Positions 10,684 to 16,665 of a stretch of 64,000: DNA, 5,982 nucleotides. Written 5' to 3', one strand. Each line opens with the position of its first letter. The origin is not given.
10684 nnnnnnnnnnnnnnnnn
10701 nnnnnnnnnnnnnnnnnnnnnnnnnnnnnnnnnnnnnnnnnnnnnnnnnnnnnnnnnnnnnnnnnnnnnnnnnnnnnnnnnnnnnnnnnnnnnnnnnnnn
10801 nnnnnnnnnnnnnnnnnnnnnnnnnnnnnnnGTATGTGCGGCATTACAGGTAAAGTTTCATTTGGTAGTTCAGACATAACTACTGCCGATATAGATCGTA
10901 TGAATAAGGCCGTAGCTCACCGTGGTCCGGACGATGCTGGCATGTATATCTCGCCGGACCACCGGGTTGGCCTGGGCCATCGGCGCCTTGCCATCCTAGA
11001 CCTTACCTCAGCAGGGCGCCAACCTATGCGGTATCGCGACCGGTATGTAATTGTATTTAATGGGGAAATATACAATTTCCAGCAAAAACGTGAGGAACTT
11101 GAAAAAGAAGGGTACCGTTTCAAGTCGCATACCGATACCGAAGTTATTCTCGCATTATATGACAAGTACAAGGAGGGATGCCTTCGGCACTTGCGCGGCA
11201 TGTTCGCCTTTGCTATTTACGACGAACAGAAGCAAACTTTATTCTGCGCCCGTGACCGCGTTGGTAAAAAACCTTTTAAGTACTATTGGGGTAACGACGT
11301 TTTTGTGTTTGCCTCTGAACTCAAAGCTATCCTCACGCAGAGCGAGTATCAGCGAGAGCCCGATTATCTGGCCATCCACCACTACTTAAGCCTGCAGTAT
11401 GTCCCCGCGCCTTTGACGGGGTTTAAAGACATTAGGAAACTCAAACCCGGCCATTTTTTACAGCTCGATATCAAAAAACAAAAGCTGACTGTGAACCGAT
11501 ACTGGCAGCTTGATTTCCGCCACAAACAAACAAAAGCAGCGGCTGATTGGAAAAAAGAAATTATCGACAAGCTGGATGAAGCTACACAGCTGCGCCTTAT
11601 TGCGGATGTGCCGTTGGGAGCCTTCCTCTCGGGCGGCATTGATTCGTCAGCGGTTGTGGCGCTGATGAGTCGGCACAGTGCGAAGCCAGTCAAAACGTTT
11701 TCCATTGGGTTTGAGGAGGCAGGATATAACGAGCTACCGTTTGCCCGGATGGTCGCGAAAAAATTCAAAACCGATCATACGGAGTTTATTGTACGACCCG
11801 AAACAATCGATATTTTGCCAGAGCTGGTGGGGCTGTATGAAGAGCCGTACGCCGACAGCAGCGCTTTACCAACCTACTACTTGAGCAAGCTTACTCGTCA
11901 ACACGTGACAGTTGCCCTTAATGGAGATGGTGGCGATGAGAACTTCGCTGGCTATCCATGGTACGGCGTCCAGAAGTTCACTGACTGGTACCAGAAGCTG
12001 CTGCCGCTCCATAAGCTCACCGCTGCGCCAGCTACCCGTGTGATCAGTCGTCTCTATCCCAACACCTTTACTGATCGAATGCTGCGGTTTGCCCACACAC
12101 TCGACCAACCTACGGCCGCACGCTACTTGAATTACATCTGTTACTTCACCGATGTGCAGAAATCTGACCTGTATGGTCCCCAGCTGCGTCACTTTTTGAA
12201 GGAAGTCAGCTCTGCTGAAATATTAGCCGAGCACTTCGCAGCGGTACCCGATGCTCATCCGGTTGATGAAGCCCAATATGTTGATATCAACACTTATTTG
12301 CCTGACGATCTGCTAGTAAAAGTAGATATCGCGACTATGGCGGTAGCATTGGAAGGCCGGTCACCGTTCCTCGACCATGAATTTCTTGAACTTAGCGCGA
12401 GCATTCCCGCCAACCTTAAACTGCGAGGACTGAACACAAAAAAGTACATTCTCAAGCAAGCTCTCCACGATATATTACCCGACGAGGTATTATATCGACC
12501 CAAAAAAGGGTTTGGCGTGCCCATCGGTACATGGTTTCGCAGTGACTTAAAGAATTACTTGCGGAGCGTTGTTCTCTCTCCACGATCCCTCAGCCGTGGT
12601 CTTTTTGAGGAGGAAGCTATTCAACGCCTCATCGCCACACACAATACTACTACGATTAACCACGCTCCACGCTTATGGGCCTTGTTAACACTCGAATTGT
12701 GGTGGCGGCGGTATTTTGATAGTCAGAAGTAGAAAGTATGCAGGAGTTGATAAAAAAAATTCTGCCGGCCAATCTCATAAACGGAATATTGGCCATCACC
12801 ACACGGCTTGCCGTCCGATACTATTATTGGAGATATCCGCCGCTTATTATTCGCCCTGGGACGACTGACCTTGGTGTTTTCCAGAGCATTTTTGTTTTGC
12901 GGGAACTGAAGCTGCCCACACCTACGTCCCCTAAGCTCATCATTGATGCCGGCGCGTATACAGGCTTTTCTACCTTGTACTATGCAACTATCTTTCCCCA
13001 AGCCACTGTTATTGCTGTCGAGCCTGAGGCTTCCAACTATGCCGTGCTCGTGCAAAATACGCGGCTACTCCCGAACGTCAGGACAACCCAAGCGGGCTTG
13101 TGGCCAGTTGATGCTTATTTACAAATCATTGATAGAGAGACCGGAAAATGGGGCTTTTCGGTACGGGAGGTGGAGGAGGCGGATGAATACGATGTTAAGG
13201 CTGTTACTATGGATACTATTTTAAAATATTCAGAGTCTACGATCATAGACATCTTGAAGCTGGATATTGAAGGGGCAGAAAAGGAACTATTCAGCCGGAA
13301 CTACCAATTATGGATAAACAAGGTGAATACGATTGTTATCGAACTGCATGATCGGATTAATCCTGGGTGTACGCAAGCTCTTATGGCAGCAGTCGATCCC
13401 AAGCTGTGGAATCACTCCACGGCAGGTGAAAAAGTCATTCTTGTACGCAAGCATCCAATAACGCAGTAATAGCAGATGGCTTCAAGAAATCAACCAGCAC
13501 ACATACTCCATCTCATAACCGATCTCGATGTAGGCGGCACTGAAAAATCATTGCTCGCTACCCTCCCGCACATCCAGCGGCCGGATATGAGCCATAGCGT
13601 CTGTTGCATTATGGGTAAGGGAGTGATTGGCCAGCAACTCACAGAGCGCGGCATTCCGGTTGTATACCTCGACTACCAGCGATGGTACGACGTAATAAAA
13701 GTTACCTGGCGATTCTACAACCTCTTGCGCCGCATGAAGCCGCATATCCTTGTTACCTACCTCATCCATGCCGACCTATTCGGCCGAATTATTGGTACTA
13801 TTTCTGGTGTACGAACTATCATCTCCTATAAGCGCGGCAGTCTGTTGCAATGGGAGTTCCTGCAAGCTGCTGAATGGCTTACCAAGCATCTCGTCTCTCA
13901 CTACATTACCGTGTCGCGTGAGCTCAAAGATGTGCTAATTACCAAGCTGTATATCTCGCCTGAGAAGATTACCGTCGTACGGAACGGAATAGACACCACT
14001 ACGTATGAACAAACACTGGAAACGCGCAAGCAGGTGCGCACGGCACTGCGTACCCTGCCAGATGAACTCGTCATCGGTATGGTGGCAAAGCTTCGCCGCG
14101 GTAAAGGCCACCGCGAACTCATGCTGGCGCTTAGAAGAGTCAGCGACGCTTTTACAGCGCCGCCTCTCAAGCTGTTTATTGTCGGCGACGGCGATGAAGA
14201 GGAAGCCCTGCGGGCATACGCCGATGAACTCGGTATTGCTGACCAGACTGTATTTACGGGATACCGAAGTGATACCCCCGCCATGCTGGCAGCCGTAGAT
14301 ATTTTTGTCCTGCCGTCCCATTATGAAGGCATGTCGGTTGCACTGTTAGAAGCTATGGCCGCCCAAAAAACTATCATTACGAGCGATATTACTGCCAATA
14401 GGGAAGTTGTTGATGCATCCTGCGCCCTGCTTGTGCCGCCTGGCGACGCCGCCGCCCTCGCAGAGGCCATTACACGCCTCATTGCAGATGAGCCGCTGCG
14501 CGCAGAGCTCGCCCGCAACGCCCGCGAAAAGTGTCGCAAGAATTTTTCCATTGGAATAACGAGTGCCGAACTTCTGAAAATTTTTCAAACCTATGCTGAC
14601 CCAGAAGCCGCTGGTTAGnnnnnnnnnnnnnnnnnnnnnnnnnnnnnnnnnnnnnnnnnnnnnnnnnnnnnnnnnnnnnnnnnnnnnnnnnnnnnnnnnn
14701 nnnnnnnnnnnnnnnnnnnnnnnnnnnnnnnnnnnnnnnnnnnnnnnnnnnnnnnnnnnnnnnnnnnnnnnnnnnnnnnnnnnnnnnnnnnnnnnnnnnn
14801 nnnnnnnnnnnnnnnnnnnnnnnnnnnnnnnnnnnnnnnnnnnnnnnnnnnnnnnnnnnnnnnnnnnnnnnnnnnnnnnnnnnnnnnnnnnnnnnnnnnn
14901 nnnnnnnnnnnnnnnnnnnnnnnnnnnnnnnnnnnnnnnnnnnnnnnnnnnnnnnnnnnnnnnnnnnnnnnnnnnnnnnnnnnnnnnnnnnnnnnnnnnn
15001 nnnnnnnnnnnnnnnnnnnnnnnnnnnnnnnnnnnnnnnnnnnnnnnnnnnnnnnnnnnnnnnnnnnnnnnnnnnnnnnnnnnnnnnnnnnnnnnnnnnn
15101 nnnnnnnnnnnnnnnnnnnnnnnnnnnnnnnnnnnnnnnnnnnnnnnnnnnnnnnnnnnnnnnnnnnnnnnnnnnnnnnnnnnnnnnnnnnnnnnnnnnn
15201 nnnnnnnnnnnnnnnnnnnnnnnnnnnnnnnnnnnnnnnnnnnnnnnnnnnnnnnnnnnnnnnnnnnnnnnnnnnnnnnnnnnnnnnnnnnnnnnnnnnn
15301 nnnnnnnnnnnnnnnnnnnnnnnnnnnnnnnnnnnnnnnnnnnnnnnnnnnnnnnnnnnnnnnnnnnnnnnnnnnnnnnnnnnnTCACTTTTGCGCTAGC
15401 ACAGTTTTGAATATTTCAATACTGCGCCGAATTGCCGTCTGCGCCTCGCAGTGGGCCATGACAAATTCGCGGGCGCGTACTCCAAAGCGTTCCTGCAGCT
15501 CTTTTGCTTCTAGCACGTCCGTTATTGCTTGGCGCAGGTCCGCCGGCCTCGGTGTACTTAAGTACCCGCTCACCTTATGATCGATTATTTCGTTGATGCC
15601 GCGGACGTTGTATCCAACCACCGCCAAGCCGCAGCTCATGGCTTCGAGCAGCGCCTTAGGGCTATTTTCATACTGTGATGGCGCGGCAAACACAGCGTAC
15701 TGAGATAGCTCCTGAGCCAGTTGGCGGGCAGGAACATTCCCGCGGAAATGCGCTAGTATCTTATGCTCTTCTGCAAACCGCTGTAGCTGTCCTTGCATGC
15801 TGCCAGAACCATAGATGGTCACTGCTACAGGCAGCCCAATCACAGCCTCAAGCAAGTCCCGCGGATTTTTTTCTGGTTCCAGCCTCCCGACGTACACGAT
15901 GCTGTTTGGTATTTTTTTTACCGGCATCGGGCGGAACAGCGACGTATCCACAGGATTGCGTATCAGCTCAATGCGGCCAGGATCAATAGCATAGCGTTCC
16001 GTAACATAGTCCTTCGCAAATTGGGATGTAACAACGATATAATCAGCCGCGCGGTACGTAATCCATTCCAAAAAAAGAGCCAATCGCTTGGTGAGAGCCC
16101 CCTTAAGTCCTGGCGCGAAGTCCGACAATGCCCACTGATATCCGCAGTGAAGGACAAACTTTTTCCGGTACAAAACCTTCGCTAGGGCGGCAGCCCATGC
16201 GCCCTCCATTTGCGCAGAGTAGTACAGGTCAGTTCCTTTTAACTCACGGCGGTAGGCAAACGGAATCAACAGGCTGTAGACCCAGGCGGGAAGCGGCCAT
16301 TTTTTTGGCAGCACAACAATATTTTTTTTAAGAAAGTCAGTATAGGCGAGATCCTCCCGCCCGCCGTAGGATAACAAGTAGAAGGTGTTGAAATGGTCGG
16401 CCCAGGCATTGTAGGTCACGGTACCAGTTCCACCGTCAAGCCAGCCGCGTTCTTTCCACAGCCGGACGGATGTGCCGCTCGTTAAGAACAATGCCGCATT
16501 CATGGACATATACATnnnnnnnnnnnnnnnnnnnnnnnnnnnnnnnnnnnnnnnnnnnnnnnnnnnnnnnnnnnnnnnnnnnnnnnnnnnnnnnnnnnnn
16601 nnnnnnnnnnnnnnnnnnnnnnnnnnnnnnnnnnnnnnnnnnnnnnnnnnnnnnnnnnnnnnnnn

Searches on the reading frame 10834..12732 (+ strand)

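Call 15: search_protein_families(library=pfam, proteins=[window:10834-12732:+], max_evalue=0.001)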
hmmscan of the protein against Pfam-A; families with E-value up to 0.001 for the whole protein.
window:10834-12732:+ (632 aa): 4 families
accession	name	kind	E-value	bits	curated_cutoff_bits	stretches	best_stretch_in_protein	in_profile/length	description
PF00733.27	Asn_synthase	-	1.3e-105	354.4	21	1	244-624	3-353/354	Asparagine synthase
PF13537.11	GATase_7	-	1.1e-45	155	25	1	49-167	1-122/123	Glutamine amidotransferase domain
PF13522.11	GATase_6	-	4.5e-42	143.6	27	1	32-162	1-130/130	Glutamine amidotransferase domain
PF12481.13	DUF3700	-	2.4e-06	27.6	27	1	115-155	124-162/228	Aluminium induced protein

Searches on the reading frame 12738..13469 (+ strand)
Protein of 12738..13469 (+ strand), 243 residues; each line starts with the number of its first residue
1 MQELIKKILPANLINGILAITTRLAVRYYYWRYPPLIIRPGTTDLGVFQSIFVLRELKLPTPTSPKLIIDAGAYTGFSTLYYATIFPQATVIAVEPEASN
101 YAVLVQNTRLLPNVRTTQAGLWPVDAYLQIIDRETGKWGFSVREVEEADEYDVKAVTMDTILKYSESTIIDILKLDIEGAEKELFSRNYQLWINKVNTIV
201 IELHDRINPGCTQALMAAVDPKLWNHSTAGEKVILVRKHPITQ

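Call 15: search_protein_families(library=pfam, proteins=[window:12738-13469:+], max_evalue=0.001)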
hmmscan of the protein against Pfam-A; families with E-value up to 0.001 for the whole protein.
window:12738-13469:+ (243 aa): 1 family
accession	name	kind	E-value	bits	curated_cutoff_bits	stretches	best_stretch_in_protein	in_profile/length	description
PF05050.19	Methyltransf_21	-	2.9e-16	60.5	22.7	1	70-208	1-153/173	Methyltransferase FkbM domain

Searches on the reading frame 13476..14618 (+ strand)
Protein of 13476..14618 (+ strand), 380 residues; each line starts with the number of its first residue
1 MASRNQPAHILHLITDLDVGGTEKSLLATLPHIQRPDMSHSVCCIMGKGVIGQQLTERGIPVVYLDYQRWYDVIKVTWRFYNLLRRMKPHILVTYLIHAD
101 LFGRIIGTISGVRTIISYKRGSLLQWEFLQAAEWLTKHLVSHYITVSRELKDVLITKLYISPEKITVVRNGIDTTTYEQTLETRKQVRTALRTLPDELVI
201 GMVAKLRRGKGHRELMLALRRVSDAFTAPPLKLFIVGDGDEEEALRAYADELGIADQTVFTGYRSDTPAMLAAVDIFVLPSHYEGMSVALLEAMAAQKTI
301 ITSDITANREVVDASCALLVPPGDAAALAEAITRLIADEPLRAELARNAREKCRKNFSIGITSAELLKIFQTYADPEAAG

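Call 97: search_protein_families(library=pfam, proteins=[window:13476-14618:+], max_evalue=0.001)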
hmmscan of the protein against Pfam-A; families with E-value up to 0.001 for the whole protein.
window:13476-14618:+ (380 aa): 5 families
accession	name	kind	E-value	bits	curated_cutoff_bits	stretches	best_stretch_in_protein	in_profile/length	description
PF00534.26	Glycos_transf_1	-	9.1e-38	129.9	26.4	1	192-351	10-171/172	Glycosyl transferases group 1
PF13692.12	Glyco_trans_1_4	-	5.9e-34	117.8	27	1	199-338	3-142/142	Glycosyl transferases group 1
PF13439.12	Glyco_transf_4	-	8.4e-14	52.4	28.5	1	19-175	1-169/170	Glycosyltransferase Family 4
PF13579.12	Glyco_trans_4_4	-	3.1e-07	31.3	29.7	1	39-171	20-158/158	Glycosyl transferase 4-like domain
PF13524.12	Glyco_trans_1_2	-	8e-05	23.1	25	1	266-359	39-135/144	Glycosyl transferase-like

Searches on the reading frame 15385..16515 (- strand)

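Call 97: search_protein_families(library=pfam, proteins=[window:15385-16515:-], max_evalue=0.001)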
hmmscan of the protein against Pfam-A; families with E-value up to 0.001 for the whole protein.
window:15385-16515:- (376 aa): 5 families
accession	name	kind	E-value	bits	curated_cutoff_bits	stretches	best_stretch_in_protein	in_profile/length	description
PF00534.26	Glycos_transf_1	-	2e-29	102.8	26.4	1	200-350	12-171/172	Glycosyl transferases group 1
PF13692.12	Glyco_trans_1_4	-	1.2e-23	84.4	27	1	204-336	2-141/142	Glycosyl transferases group 1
PF13439.12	Glyco_transf_4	-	8.3e-15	55.7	28.5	1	46-192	23-169/170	Glycosyltransferase Family 4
PF13579.12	Glyco_trans_4_4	-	5.5e-09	37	29.7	1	79-187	54-157/158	Glycosyl transferase 4-like domain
PF13524.12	Glyco_trans_1_2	-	2.4e-06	28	25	1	220-359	4-136/144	Glycosyl transferase-like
